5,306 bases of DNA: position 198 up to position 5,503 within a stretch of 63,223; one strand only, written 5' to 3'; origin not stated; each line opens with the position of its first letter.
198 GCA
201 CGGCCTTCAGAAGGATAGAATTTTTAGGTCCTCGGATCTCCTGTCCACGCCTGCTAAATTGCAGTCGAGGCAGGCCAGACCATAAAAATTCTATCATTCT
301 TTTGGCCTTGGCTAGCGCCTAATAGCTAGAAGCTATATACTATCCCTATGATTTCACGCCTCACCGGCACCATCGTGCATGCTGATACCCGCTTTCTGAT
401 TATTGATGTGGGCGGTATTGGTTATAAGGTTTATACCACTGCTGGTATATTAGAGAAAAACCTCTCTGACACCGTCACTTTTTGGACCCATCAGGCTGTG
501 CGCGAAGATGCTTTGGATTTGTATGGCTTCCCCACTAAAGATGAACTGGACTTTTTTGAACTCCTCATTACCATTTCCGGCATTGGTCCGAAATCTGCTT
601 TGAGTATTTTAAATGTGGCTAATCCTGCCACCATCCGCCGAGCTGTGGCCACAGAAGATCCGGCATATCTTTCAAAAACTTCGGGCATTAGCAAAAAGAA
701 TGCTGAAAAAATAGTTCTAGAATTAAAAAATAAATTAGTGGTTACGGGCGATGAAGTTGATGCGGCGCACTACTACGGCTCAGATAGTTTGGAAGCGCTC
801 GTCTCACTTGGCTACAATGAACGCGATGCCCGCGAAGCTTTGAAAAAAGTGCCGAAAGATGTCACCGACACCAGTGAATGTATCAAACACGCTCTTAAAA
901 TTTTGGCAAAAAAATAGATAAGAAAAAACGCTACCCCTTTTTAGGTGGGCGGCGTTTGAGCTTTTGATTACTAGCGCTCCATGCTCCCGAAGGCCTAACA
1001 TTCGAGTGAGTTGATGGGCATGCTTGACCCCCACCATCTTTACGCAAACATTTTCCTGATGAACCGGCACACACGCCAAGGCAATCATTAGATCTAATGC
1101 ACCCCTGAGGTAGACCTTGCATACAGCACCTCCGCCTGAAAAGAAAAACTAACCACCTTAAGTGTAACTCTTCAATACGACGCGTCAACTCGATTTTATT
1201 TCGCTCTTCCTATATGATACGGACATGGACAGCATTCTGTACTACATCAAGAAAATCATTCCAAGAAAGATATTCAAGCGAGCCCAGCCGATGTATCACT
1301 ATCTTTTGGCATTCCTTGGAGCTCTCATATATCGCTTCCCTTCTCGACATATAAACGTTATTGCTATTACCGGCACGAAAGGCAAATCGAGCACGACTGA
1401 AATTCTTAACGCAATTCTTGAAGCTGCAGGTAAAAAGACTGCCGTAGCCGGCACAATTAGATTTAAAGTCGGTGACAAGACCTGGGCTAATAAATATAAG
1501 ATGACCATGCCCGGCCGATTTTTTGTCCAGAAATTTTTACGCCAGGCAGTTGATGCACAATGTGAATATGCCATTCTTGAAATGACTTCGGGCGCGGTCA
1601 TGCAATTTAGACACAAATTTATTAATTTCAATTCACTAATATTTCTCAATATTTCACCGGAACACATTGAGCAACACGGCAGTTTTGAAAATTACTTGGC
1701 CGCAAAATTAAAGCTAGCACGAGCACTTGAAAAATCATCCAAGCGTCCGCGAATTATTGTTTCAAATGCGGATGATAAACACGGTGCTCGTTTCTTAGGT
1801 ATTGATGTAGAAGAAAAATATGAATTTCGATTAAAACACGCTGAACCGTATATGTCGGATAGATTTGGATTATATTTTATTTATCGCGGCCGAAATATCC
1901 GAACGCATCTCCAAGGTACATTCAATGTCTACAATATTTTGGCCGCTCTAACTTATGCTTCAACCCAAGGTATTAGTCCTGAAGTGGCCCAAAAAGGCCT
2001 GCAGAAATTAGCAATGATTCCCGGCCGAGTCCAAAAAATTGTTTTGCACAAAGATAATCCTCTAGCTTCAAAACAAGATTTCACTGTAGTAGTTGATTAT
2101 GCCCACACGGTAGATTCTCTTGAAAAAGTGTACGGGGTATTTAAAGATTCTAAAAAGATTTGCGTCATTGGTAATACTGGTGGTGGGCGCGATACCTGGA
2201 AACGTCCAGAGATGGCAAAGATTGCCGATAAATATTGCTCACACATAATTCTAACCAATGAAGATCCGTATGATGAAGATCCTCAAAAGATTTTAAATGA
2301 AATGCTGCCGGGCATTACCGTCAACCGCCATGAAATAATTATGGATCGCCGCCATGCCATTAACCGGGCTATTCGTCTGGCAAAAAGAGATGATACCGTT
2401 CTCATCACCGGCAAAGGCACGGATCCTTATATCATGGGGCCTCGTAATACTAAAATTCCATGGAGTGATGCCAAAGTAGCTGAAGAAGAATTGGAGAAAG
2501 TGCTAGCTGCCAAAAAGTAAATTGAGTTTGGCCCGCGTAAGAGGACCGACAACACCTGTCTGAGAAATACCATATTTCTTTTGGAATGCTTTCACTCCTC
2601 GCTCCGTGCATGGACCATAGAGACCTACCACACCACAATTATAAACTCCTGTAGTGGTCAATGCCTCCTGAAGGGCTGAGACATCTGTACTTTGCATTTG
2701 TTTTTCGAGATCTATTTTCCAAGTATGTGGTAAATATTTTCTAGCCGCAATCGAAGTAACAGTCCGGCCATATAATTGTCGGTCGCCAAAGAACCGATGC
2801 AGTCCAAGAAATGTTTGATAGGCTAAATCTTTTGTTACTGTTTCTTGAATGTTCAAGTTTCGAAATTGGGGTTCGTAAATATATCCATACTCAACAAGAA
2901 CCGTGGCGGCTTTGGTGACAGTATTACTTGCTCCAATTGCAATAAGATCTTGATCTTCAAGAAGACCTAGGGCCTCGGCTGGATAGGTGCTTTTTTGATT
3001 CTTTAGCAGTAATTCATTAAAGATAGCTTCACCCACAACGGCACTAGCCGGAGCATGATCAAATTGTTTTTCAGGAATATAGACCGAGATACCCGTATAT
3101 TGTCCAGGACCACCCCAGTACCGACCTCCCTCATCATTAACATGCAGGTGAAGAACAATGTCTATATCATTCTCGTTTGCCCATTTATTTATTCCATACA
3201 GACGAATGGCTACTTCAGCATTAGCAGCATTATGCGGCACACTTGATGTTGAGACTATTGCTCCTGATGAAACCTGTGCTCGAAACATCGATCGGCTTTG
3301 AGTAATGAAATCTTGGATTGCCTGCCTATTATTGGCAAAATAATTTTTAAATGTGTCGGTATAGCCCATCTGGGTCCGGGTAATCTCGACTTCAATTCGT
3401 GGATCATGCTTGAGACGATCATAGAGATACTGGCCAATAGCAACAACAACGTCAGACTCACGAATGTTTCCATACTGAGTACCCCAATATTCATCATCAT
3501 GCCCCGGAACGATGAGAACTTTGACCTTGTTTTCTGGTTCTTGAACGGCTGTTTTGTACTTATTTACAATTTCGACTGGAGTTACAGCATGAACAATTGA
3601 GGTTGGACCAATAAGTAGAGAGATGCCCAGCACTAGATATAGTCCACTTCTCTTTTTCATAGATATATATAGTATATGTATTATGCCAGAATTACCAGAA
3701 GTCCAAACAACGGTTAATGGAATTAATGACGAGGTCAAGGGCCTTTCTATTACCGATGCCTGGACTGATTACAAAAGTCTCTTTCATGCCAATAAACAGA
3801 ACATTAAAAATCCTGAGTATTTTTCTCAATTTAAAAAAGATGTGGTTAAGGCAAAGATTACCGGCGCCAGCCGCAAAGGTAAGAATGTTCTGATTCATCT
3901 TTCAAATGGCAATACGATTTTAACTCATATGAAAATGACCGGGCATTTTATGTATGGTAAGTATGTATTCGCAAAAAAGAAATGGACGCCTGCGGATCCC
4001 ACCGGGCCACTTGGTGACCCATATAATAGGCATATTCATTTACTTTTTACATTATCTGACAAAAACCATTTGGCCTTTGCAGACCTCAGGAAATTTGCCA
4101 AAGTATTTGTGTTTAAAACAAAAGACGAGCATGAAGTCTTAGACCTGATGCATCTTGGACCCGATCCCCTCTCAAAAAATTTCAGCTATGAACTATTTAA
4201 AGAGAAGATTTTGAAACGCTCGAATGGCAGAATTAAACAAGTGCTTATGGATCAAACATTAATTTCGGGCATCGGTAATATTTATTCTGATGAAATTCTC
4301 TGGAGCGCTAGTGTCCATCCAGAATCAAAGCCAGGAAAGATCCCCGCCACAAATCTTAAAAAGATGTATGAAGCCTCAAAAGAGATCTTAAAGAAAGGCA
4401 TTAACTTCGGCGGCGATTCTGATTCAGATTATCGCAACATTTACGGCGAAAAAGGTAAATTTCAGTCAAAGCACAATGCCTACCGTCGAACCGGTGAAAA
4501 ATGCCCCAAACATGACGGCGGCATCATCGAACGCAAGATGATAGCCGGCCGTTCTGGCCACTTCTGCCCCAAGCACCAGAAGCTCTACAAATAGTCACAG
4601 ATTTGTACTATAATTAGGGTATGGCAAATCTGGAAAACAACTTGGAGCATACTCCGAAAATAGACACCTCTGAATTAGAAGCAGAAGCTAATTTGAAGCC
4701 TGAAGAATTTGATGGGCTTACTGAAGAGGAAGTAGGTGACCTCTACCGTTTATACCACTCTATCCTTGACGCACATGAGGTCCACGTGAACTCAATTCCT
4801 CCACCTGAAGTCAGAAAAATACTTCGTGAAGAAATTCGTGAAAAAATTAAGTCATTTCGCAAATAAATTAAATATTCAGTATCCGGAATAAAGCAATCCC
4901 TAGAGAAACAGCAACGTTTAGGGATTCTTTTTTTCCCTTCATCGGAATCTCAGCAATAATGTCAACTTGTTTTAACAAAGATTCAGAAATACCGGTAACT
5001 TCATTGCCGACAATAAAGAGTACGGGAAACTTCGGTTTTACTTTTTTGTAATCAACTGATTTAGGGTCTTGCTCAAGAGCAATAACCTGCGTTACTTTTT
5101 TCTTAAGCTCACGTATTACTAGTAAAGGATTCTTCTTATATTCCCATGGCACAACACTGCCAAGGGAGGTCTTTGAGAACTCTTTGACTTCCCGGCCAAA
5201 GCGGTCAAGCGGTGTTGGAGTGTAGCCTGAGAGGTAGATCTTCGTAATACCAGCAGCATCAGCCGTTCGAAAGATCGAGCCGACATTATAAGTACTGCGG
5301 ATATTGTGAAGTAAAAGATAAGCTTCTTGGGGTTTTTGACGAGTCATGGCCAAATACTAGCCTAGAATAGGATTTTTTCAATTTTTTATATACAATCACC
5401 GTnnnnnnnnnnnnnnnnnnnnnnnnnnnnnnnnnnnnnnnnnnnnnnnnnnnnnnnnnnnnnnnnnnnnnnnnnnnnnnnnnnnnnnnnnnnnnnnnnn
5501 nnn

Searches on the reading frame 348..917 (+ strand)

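Call 44: search_protein_families(library=pfam, proteins=[window:348-917:+], max_evalue=0.00001)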
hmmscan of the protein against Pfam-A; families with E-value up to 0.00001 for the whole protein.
window:348-917:+ (189 aa): 3 families
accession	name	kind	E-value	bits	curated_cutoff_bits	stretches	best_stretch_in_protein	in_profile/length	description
PF01330.27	RuvA_N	-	2.5e-18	66.3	23.6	1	1-60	1-61/61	RuvA N terminal domain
PF14520.12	HHH_5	-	6.1e-16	59.1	27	1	70-127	1-56/57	Helix-hairpin-helix domain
PF07499.19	RuvA_C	-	3.1e-11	44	24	1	146-186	5-46/47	RuvA, C-terminal domain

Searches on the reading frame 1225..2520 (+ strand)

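Call 44: search_protein_families(library=pfam, proteins=[window:1225-2520:+], max_evalue=0.00001)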
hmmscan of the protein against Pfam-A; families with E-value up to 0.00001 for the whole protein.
window:1225-2520:+ (431 aa): 2 families
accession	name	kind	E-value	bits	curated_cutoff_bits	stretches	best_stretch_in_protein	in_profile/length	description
PF08245.18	Mur_ligase_M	-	3.5e-35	122.2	24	1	48-243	1-198/200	Mur ligase middle domain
PF02875.26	Mur_ligase_C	-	4.3e-22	79.7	28.4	1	282-398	8-127/127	Mur ligase, glutamate ligase domain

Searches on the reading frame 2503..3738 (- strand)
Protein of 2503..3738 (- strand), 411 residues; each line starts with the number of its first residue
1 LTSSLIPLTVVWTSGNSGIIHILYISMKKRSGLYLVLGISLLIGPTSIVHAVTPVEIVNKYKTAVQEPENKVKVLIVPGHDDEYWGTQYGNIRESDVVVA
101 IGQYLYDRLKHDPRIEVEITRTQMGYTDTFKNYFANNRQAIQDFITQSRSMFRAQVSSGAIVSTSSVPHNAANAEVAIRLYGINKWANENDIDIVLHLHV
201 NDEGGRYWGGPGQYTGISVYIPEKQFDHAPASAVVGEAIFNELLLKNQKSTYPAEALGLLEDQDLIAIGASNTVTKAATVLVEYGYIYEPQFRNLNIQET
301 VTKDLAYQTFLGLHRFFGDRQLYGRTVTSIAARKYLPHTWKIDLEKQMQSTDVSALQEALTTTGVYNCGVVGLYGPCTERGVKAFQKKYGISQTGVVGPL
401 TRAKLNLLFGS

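Call 44: search_protein_families(library=pfam, proteins=[window:2503-3738:-], max_evalue=0.00001)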
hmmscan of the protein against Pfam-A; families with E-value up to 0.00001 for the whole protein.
window:2503-3738:- (411 aa): 2 families
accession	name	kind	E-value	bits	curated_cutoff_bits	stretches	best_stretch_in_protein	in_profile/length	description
PF01471.23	PG_binding_1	-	7e-13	49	23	1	350-405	2-57/57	Putative peptidoglycan binding domain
PF01520.23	Amidase_3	-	6.1e-10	39.9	27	1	74-312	1-171/174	N-acetylmuramoyl-L-alanine amidase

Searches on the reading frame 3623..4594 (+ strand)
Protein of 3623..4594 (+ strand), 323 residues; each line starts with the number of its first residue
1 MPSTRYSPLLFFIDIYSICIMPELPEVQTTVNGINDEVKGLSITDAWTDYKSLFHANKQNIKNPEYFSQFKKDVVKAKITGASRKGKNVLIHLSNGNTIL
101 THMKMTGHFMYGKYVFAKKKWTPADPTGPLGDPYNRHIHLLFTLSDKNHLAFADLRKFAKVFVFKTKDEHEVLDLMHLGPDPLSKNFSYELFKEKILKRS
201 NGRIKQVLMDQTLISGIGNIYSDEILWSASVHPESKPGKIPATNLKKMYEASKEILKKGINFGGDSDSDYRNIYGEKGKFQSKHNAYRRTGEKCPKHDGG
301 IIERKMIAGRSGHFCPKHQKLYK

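Call 44: search_protein_families(library=pfam, proteins=[window:3623-4594:+], max_evalue=0.00001)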
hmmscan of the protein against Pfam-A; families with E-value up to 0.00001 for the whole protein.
window:3623-4594:+ (323 aa): 2 families
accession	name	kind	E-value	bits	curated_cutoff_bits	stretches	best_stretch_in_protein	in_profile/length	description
PF06831.19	H2TH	-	3.1e-24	85.2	34.7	1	178-266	1-88/93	Formamidopyrimidine-DNA glycosylase H2TH domain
PF01149.29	Fapy_DNA_glyco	-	8.6e-24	84.9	25.5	1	21-161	1-117/117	Formamidopyrimidine-DNA glycosylase N-terminal domain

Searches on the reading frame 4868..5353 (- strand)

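Call 44: search_protein_families(library=pfam, proteins=[window:4868-5353:-], max_evalue=0.00001)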
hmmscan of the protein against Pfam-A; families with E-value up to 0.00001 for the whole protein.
window:4868-5353:- (161 aa): 1 family
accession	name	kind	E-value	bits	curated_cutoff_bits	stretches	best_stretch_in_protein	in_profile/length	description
PF00588.24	SpoU_methylase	-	8.1e-28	97.7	29.7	1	12-156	3-142/142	SpoU rRNA Methylase family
